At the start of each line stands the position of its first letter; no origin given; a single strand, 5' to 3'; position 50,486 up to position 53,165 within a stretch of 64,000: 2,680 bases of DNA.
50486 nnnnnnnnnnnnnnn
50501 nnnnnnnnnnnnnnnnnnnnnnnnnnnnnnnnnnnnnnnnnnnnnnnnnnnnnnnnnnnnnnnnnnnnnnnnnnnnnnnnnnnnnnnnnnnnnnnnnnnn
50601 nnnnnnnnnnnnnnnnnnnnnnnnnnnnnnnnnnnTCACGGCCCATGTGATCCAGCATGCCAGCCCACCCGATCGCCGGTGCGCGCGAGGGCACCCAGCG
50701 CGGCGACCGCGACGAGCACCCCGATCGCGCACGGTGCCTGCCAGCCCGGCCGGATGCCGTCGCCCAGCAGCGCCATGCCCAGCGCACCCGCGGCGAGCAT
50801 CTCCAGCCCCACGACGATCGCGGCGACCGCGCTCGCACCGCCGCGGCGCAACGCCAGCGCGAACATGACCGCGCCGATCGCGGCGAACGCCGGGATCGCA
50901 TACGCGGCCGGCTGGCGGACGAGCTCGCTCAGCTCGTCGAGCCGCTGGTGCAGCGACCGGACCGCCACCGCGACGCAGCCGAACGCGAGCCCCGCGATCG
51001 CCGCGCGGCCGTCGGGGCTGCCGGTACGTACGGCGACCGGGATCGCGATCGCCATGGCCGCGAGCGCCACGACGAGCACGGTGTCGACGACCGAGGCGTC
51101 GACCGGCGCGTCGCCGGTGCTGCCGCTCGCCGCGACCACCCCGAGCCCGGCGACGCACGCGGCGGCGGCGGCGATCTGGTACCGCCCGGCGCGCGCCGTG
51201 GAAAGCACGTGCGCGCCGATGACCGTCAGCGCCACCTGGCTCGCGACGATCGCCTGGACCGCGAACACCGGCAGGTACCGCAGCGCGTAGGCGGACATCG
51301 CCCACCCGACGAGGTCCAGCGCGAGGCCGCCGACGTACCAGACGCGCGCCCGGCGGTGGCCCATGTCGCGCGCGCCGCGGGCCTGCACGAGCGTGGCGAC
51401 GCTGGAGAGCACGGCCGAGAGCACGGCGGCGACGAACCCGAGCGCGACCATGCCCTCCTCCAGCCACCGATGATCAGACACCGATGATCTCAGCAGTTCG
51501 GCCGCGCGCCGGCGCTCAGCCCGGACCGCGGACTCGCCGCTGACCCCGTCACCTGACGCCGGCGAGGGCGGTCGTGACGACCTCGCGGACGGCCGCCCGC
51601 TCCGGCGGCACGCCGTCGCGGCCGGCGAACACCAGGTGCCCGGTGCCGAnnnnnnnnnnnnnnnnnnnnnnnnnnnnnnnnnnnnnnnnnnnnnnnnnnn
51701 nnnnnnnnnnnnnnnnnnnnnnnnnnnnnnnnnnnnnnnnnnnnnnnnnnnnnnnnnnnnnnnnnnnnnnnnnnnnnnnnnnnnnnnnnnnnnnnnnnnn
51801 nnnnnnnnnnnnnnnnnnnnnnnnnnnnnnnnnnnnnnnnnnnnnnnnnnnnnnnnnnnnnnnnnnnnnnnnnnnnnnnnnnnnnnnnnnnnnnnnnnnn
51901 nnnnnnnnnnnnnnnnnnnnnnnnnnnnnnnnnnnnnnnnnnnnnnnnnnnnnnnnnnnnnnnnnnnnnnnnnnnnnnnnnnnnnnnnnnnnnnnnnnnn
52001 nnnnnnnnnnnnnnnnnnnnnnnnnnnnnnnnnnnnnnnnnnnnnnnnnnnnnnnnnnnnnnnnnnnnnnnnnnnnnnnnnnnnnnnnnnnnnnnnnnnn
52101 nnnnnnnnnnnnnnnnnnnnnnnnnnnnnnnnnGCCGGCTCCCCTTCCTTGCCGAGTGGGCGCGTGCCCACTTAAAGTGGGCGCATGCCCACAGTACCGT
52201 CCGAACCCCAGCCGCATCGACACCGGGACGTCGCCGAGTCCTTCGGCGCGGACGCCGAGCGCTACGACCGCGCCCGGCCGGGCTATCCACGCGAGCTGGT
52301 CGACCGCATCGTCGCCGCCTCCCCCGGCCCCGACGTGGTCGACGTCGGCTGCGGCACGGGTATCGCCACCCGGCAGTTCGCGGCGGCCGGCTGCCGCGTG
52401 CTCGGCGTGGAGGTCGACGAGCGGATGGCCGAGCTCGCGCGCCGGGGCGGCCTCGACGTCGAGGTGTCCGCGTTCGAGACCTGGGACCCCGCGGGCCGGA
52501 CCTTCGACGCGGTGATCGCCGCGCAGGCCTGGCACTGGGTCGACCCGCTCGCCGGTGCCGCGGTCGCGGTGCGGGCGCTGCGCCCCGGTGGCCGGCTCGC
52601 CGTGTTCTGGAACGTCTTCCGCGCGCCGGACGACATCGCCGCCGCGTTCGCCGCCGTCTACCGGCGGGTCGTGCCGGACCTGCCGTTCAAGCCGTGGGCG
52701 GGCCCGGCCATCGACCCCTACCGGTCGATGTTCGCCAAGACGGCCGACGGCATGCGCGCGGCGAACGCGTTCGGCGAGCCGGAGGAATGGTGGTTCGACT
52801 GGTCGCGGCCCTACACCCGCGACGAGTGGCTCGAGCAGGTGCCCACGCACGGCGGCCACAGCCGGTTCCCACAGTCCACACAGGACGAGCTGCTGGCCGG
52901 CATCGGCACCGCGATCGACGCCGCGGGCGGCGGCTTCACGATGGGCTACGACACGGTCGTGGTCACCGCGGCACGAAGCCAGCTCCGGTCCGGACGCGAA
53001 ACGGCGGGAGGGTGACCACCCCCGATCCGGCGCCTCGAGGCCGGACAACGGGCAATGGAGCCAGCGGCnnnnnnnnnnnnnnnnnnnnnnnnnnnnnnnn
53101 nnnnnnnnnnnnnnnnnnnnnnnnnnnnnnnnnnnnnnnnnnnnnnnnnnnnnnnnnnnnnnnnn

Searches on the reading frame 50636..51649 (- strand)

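Call 36: search_protein_families(library=pfam, proteins=[window:50636-51649:-], max_evalue=0.001)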
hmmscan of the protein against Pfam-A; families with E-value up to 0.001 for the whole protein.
window:50636-51649:- (337 aa): 1 family
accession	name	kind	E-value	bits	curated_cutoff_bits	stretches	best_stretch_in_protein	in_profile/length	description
PF00892.27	EamA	-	2.7e-06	28.1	28.2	1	68-172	31-133/135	EamA-like transporter family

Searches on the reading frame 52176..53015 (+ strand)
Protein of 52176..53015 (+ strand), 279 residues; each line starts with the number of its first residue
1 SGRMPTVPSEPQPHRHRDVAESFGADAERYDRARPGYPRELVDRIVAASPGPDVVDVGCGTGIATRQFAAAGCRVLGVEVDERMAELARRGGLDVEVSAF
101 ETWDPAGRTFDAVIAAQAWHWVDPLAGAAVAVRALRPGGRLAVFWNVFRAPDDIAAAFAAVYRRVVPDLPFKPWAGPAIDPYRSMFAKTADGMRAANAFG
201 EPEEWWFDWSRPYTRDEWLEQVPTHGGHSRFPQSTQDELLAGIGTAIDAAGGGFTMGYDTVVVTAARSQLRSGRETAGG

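Call 36: search_protein_families(library=pfam, proteins=[window:52176-53015:+], max_evalue=0.001)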
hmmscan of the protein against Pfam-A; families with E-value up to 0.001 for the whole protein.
window:52176-53015:+ (279 aa): 5 families
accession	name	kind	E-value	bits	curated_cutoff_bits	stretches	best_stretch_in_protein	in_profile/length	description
PF08241.18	Methyltransf_11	-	7.3e-15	55.8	21.2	1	55-142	1-94/95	Methyltransferase domain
PF13649.12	Methyltransf_25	-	1.3e-14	55.1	27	1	54-139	1-97/97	Methyltransferase domain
PF08242.18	Methyltransf_12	-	3.5e-13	50.5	30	1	55-141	1-98/98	Methyltransferase domain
PF13489.12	Methyltransf_23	-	7.5e-13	49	27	1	30-141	1-114/164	Methyltransferase domain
PF13847.12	Methyltransf_31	-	0.00041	20.5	27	1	52-143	5-109/145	Methyltransferase domain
